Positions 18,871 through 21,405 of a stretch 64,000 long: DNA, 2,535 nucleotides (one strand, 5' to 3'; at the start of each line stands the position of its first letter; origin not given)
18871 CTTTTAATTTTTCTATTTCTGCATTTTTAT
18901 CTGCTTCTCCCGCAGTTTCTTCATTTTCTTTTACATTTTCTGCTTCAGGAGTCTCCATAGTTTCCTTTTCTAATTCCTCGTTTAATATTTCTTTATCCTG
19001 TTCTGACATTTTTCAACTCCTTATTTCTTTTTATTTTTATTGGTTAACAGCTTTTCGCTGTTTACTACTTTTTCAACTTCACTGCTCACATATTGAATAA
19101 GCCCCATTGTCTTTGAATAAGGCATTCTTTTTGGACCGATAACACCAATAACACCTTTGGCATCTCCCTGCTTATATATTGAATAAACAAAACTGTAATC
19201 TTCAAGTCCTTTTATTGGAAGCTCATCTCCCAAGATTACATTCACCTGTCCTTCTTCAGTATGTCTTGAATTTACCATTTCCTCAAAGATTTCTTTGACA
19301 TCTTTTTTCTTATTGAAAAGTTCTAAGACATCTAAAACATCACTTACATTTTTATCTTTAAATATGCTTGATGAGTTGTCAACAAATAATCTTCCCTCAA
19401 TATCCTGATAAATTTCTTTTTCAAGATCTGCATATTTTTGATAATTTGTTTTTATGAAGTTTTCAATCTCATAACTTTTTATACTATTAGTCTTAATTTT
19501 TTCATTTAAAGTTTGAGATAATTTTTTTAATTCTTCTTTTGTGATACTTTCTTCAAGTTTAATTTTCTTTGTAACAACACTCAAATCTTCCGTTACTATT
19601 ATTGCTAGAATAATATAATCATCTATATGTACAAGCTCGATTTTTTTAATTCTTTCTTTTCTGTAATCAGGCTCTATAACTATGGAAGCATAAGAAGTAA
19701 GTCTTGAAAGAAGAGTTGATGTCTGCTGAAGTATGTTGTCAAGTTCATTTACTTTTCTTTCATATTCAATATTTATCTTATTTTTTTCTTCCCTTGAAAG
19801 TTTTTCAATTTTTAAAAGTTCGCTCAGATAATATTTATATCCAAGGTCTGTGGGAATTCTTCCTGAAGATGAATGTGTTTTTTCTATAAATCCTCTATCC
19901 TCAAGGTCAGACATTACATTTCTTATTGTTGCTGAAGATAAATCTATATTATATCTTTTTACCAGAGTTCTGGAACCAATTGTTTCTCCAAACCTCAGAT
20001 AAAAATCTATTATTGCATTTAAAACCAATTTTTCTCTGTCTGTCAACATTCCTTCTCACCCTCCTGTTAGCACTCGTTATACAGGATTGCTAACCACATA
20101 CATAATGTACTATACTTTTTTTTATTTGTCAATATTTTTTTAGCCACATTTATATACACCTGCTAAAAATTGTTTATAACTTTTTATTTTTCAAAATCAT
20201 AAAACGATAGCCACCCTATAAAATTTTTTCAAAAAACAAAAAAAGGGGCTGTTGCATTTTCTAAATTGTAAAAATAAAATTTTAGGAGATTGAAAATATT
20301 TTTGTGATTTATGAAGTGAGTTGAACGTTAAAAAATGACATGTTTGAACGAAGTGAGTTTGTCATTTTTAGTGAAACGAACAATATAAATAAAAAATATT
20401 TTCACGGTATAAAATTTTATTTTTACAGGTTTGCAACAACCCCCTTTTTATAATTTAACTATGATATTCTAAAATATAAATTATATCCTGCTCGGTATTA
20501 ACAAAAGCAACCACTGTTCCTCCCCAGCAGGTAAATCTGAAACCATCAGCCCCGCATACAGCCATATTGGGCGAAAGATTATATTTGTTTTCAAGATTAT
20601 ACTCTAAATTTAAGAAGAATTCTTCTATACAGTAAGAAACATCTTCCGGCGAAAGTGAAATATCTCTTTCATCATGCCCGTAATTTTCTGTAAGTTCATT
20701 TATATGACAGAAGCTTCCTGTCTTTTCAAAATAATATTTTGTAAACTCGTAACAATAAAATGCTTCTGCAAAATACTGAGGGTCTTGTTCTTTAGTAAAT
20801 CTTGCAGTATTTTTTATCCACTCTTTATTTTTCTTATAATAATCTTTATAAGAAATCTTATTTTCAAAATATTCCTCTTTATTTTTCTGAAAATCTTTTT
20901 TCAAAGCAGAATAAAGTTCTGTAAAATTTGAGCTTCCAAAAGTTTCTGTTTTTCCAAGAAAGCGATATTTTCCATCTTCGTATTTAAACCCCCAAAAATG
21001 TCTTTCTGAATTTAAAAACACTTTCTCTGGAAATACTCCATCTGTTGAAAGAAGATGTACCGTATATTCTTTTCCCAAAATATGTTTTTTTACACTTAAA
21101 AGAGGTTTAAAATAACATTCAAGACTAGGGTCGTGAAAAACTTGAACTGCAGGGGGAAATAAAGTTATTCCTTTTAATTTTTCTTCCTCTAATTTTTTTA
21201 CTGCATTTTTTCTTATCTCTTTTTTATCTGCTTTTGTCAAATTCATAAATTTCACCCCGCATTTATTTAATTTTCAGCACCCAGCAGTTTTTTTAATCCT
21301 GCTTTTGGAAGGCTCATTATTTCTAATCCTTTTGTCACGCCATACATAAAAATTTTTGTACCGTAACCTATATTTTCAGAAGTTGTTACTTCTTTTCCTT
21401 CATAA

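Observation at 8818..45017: Family of about 130-155 bp structured MITE-like intergenic repeats: five copies in 64 kb, with covariation in the central hairpin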

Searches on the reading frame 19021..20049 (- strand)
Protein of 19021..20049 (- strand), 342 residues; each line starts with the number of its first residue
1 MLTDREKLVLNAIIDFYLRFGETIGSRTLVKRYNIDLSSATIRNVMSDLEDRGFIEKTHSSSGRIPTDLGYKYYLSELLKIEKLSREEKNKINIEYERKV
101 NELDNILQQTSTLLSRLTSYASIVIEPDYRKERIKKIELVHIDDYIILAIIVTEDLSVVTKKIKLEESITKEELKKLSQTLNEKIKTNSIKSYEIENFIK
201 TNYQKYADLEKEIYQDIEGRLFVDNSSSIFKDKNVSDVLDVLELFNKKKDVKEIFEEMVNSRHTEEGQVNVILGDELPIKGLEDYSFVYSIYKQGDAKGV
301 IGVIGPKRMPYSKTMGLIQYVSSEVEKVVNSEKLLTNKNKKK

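Call 26: find_encoding_contigs(protein=window:19021-20049:-, flank=1500, max_places=10)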
Protein window:19021-20049:- (342 aa): 24 contigs read that carry it; 10 places shown.
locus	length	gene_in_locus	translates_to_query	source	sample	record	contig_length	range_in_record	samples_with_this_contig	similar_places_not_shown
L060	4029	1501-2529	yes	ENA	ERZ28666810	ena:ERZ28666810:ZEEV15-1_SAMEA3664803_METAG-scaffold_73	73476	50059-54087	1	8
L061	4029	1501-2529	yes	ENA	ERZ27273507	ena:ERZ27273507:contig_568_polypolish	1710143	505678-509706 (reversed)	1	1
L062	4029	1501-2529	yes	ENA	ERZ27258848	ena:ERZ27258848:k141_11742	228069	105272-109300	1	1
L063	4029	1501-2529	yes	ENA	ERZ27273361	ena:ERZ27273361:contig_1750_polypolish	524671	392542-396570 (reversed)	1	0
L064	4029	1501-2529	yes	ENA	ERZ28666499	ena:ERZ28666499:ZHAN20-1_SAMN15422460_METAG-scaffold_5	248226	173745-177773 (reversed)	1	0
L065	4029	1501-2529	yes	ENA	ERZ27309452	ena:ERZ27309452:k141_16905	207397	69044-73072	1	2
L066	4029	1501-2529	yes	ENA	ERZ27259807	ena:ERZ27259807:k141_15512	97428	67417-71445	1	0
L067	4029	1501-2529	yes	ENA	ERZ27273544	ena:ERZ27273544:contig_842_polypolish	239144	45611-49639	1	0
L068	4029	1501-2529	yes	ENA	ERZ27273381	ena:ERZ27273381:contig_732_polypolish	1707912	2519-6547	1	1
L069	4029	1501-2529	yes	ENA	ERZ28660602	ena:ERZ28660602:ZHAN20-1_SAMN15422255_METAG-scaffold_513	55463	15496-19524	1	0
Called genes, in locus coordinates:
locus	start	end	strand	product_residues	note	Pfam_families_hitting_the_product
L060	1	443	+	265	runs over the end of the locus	-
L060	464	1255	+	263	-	-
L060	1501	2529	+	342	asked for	PF01628:HrcA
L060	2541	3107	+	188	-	PF01025:GrpE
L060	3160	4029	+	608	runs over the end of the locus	PF00012:HSP70, PF06723:MreB_Mbl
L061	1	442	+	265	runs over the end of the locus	-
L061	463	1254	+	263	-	-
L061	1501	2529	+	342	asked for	PF01628:HrcA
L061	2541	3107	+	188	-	PF01025:GrpE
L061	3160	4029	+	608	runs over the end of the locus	PF00012:HSP70, PF06723:MreB_Mbl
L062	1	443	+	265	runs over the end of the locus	-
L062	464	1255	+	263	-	-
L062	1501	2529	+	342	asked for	PF01628:HrcA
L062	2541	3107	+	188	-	PF01025:GrpE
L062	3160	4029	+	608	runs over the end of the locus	PF00012:HSP70, PF06723:MreB_Mbl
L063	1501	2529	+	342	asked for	PF01628:HrcA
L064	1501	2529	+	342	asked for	PF01628:HrcA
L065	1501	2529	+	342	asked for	PF01628:HrcA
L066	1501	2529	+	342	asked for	PF01628:HrcA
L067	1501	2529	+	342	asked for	PF01628:HrcA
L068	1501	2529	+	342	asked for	PF01628:HrcA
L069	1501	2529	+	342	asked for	PF01628:HrcA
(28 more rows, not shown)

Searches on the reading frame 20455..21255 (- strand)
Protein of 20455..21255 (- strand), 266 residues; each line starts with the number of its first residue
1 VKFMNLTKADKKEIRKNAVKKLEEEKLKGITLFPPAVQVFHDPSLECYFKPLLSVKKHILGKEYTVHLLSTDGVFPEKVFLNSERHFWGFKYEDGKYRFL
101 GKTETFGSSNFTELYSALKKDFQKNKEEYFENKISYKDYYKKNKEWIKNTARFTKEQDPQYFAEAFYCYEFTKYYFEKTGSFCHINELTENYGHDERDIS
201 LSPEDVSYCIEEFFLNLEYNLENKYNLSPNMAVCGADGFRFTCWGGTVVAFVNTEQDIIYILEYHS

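Call 24: find_encoding_contigs(protein=window:20455-21255:-, flank=1500, max_places=10)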
Protein window:20455-21255:- (266 aa): no gene with exactly this product is on record in the collection.
